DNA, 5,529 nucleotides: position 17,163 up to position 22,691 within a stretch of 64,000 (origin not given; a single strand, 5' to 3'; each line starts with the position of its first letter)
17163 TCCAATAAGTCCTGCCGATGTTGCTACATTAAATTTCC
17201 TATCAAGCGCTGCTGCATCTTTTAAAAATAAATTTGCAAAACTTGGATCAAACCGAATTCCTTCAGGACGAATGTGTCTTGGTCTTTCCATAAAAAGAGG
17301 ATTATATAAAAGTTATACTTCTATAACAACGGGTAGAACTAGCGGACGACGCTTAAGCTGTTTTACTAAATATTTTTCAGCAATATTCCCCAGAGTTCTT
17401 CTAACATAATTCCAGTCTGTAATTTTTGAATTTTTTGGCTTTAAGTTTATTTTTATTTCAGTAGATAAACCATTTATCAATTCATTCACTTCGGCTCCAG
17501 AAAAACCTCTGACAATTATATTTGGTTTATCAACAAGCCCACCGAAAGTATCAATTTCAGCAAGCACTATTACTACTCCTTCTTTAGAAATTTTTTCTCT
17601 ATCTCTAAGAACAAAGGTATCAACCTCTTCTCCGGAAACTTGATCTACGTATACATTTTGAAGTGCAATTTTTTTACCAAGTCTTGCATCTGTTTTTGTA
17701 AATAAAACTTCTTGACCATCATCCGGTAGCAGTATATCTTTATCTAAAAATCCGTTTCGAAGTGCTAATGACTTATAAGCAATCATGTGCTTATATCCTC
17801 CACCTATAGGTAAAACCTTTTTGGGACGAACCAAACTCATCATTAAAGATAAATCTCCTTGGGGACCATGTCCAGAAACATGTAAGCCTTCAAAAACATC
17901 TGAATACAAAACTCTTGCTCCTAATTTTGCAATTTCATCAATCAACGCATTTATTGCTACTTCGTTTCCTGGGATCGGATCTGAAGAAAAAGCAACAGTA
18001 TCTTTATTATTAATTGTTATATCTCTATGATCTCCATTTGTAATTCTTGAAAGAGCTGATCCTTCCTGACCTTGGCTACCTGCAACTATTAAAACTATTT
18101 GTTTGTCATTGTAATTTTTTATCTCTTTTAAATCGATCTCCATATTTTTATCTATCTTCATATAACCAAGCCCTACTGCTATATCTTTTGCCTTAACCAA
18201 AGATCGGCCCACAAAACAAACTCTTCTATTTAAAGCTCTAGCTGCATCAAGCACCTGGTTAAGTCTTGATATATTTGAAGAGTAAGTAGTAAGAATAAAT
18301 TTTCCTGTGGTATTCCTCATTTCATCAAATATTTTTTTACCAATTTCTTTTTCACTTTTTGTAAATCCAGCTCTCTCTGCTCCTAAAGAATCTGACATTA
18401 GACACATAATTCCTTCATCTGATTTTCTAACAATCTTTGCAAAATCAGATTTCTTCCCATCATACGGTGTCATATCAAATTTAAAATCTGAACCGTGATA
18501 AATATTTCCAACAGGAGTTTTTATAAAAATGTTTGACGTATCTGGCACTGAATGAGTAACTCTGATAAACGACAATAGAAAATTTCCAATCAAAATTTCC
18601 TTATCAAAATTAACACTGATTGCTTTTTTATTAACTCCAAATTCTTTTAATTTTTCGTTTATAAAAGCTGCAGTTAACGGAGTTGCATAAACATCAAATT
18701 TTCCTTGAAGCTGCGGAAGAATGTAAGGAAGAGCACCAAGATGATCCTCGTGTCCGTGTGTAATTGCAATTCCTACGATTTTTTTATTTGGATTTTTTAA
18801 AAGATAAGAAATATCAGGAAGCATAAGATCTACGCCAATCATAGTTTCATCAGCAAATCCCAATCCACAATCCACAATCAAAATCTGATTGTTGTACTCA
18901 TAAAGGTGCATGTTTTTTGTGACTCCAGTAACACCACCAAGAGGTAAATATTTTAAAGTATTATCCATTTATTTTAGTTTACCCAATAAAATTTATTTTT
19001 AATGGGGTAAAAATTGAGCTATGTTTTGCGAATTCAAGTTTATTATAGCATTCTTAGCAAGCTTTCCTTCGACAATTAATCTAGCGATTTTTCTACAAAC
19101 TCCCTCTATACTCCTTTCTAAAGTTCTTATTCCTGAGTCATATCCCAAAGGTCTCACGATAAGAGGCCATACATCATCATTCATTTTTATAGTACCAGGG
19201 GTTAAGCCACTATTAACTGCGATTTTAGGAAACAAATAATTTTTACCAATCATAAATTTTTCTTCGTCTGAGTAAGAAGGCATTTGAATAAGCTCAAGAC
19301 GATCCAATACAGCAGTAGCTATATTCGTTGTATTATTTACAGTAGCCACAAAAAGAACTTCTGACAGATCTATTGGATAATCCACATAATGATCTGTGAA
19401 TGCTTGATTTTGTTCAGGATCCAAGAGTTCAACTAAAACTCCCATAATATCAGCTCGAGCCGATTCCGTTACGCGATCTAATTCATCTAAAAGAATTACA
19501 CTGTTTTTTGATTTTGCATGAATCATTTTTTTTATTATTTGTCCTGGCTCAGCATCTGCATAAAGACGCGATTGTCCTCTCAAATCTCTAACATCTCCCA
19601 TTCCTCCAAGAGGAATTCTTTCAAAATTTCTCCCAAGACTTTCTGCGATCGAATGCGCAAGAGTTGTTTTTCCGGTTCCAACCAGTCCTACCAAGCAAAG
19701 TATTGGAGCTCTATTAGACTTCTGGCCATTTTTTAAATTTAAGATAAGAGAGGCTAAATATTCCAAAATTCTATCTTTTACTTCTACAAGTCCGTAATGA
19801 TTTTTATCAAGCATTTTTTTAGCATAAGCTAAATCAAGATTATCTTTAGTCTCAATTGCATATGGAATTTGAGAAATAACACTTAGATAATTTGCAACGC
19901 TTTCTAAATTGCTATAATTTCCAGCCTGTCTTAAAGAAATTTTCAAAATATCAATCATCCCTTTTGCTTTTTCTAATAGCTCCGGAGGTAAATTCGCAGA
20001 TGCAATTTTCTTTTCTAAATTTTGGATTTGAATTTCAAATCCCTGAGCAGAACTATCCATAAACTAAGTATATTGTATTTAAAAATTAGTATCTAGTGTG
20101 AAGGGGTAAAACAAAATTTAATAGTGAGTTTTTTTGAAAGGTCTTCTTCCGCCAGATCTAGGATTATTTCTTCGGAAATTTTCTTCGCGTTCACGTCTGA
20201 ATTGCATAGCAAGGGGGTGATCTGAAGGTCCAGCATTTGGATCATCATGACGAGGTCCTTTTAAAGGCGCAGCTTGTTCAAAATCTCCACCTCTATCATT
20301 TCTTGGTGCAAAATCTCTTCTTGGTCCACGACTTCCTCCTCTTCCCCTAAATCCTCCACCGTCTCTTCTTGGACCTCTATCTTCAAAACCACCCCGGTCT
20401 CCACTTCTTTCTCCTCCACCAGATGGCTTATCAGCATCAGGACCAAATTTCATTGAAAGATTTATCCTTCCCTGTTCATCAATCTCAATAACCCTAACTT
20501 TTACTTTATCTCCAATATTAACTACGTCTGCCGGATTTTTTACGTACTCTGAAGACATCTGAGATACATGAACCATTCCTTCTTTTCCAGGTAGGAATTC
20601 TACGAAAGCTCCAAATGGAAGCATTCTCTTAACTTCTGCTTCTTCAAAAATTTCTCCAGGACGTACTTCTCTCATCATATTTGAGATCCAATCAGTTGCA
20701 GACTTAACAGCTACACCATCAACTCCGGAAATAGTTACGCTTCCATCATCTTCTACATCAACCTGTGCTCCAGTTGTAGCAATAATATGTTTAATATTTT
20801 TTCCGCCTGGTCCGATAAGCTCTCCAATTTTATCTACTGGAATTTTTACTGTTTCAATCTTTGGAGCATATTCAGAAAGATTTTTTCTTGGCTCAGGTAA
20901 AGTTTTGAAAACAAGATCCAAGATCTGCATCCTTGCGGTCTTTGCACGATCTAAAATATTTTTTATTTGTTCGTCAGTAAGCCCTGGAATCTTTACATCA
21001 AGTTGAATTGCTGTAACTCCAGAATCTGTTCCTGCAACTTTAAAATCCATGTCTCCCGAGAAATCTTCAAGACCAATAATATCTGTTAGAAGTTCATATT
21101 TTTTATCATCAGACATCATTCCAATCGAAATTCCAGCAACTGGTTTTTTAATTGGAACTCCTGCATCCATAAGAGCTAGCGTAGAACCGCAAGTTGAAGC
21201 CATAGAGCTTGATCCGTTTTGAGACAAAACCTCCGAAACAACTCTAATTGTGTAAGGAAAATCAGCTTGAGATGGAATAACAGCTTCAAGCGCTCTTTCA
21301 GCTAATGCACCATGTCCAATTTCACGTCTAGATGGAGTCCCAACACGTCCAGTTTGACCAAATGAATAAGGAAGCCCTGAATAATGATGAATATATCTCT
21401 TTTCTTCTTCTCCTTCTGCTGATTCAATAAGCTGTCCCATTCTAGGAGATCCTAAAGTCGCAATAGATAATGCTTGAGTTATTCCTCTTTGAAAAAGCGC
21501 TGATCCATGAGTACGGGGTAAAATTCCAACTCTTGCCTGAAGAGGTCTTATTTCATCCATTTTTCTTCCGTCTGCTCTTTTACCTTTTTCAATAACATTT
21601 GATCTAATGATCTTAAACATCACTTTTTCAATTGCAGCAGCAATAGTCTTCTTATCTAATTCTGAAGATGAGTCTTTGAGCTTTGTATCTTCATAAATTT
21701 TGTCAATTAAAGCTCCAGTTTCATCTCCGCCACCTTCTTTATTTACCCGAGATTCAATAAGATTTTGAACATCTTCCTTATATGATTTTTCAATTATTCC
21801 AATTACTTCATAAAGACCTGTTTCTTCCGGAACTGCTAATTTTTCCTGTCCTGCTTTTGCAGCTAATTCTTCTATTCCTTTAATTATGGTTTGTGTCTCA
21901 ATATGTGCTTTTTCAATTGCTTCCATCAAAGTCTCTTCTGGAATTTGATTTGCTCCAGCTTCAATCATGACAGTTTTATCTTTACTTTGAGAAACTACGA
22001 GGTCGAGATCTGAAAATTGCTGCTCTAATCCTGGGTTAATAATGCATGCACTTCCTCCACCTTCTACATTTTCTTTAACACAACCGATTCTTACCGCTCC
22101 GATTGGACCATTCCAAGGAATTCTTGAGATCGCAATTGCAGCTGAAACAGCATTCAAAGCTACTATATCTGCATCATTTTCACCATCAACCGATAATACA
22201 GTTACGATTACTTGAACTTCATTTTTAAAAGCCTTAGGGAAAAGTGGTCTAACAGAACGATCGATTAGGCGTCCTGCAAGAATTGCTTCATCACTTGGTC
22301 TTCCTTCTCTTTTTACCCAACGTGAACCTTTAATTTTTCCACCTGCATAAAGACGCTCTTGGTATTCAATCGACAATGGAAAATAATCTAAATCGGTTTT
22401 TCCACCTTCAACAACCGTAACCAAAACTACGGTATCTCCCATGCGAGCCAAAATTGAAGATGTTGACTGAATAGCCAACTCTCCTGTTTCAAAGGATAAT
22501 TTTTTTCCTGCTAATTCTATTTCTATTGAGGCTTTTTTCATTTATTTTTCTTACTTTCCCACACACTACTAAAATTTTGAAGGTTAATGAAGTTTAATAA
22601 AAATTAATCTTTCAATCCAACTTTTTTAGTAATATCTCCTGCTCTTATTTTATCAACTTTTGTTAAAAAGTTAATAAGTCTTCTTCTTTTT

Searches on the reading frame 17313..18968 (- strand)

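Call 20: search_protein_families(library=pfam, proteins=[window:17313-18968:-], max_evalue=0.0001)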
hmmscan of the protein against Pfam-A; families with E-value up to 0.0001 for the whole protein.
window:17313-18968:- (551 aa): 5 families
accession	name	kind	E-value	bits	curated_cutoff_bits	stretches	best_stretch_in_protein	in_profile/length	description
PF22505.1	RNase_J_b_CASP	-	2.5e-41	140.8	27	1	222-346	2-126/126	Ribonuclease J, beta-CASP domain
PF17770.6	RNase_J_C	-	3.9e-18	66.7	23.8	1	453-551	1-102/102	Ribonuclease J C-terminal domain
PF00753.33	Lactamase_B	-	4e-08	33.9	22.7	1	16-88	4-68/196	Metallo-beta-lactamase superfamily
PF12706.13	Lactamase_B_2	-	4.5e-07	30.1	27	1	32-163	5-144/200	Beta-lactamase superfamily domain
PF07521.17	RMMBL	-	5.6e-05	23.5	21.6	0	361-404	11-55/63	Zn-dependent metallo-hydrolase RNA specificity domain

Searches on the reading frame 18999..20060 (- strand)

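Call 20: search_protein_families(library=pfam, proteins=[window:18999-20060:-], max_evalue=0.0001)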
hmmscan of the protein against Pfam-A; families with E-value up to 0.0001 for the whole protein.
window:18999-20060:- (353 aa): 6 families
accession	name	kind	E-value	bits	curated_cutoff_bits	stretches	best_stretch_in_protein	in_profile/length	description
PF00004.35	AAA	-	6.2e-19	69.2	21.2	1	121-258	1-126/131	ATPase family associated with various cellular activities (AAA)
PF22667.2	Lon_lid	-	4.2e-11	42.8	27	1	283-335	2-54/57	Lon protease AAA+ ATPase lid domain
PF07728.20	AAA_5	-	5e-08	33.5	22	1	121-245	2-125/139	AAA domain (dynein-related subfamily)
PF13401.12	AAA_22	-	4.8e-06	27.3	27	1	117-215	4-110/130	AAA domain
PF07724.20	AAA_2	-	5.5e-05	23.7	27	0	123-245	8-127/166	AAA domain (Cdc48 subfamily)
PF13191.12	AAA_16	-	9.4e-05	23.4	32.6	0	106-145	12-51/167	AAA ATPase domain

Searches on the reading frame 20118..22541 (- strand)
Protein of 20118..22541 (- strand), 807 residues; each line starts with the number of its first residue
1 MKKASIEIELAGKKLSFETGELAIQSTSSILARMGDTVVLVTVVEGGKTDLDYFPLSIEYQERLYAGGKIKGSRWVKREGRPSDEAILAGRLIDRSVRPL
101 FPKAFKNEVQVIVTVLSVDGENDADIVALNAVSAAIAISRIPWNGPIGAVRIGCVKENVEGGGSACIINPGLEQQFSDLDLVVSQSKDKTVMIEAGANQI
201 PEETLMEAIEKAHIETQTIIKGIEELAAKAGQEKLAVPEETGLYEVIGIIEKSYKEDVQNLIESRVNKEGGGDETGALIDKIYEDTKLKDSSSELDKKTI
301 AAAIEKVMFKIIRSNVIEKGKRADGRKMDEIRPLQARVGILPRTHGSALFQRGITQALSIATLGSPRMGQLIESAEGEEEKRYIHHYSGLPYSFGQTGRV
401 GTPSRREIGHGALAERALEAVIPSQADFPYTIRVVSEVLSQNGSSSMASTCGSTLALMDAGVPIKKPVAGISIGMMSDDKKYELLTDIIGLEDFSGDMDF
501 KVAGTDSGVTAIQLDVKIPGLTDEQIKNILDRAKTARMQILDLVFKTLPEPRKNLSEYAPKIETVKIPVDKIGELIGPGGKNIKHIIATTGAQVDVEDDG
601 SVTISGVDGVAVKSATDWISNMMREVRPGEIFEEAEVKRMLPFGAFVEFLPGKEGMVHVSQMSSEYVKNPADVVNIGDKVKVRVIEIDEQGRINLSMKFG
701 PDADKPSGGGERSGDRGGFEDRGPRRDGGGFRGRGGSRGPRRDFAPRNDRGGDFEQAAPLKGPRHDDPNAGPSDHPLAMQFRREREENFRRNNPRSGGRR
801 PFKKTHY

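Call 20: search_protein_families(library=pfam, proteins=[window:20118-22541:-], max_evalue=0.0001)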
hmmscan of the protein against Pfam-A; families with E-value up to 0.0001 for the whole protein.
window:20118-22541:- (807 aa): 6 families
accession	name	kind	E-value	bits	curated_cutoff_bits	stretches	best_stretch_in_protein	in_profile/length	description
PF01138.27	RNase_PH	-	4.7e-52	176.3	25.5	2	13-142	3-130/130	3' exoribonuclease family, domain 1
PF00575.29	S1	-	1.6e-17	64.1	22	1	628-698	4-74/74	S1 RNA binding domain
PF03725.20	RNase_PH_C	-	1.1e-15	57.8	20.8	1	145-213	1-65/67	3' exoribonuclease family, domain 2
PF00013.35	KH_1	-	7.1e-13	48.6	21.5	1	563-619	2-64/66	KH domain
PF22675.2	KH-I_KHDC4-BBP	-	1.9e-06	28.1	30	1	572-605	8-41/76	KHDC4/BBP-like, KH-domain type I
PF23459.1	S1_RRP5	-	7.7e-05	23.6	27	0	635-690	9-64/72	RRP5 S1 domain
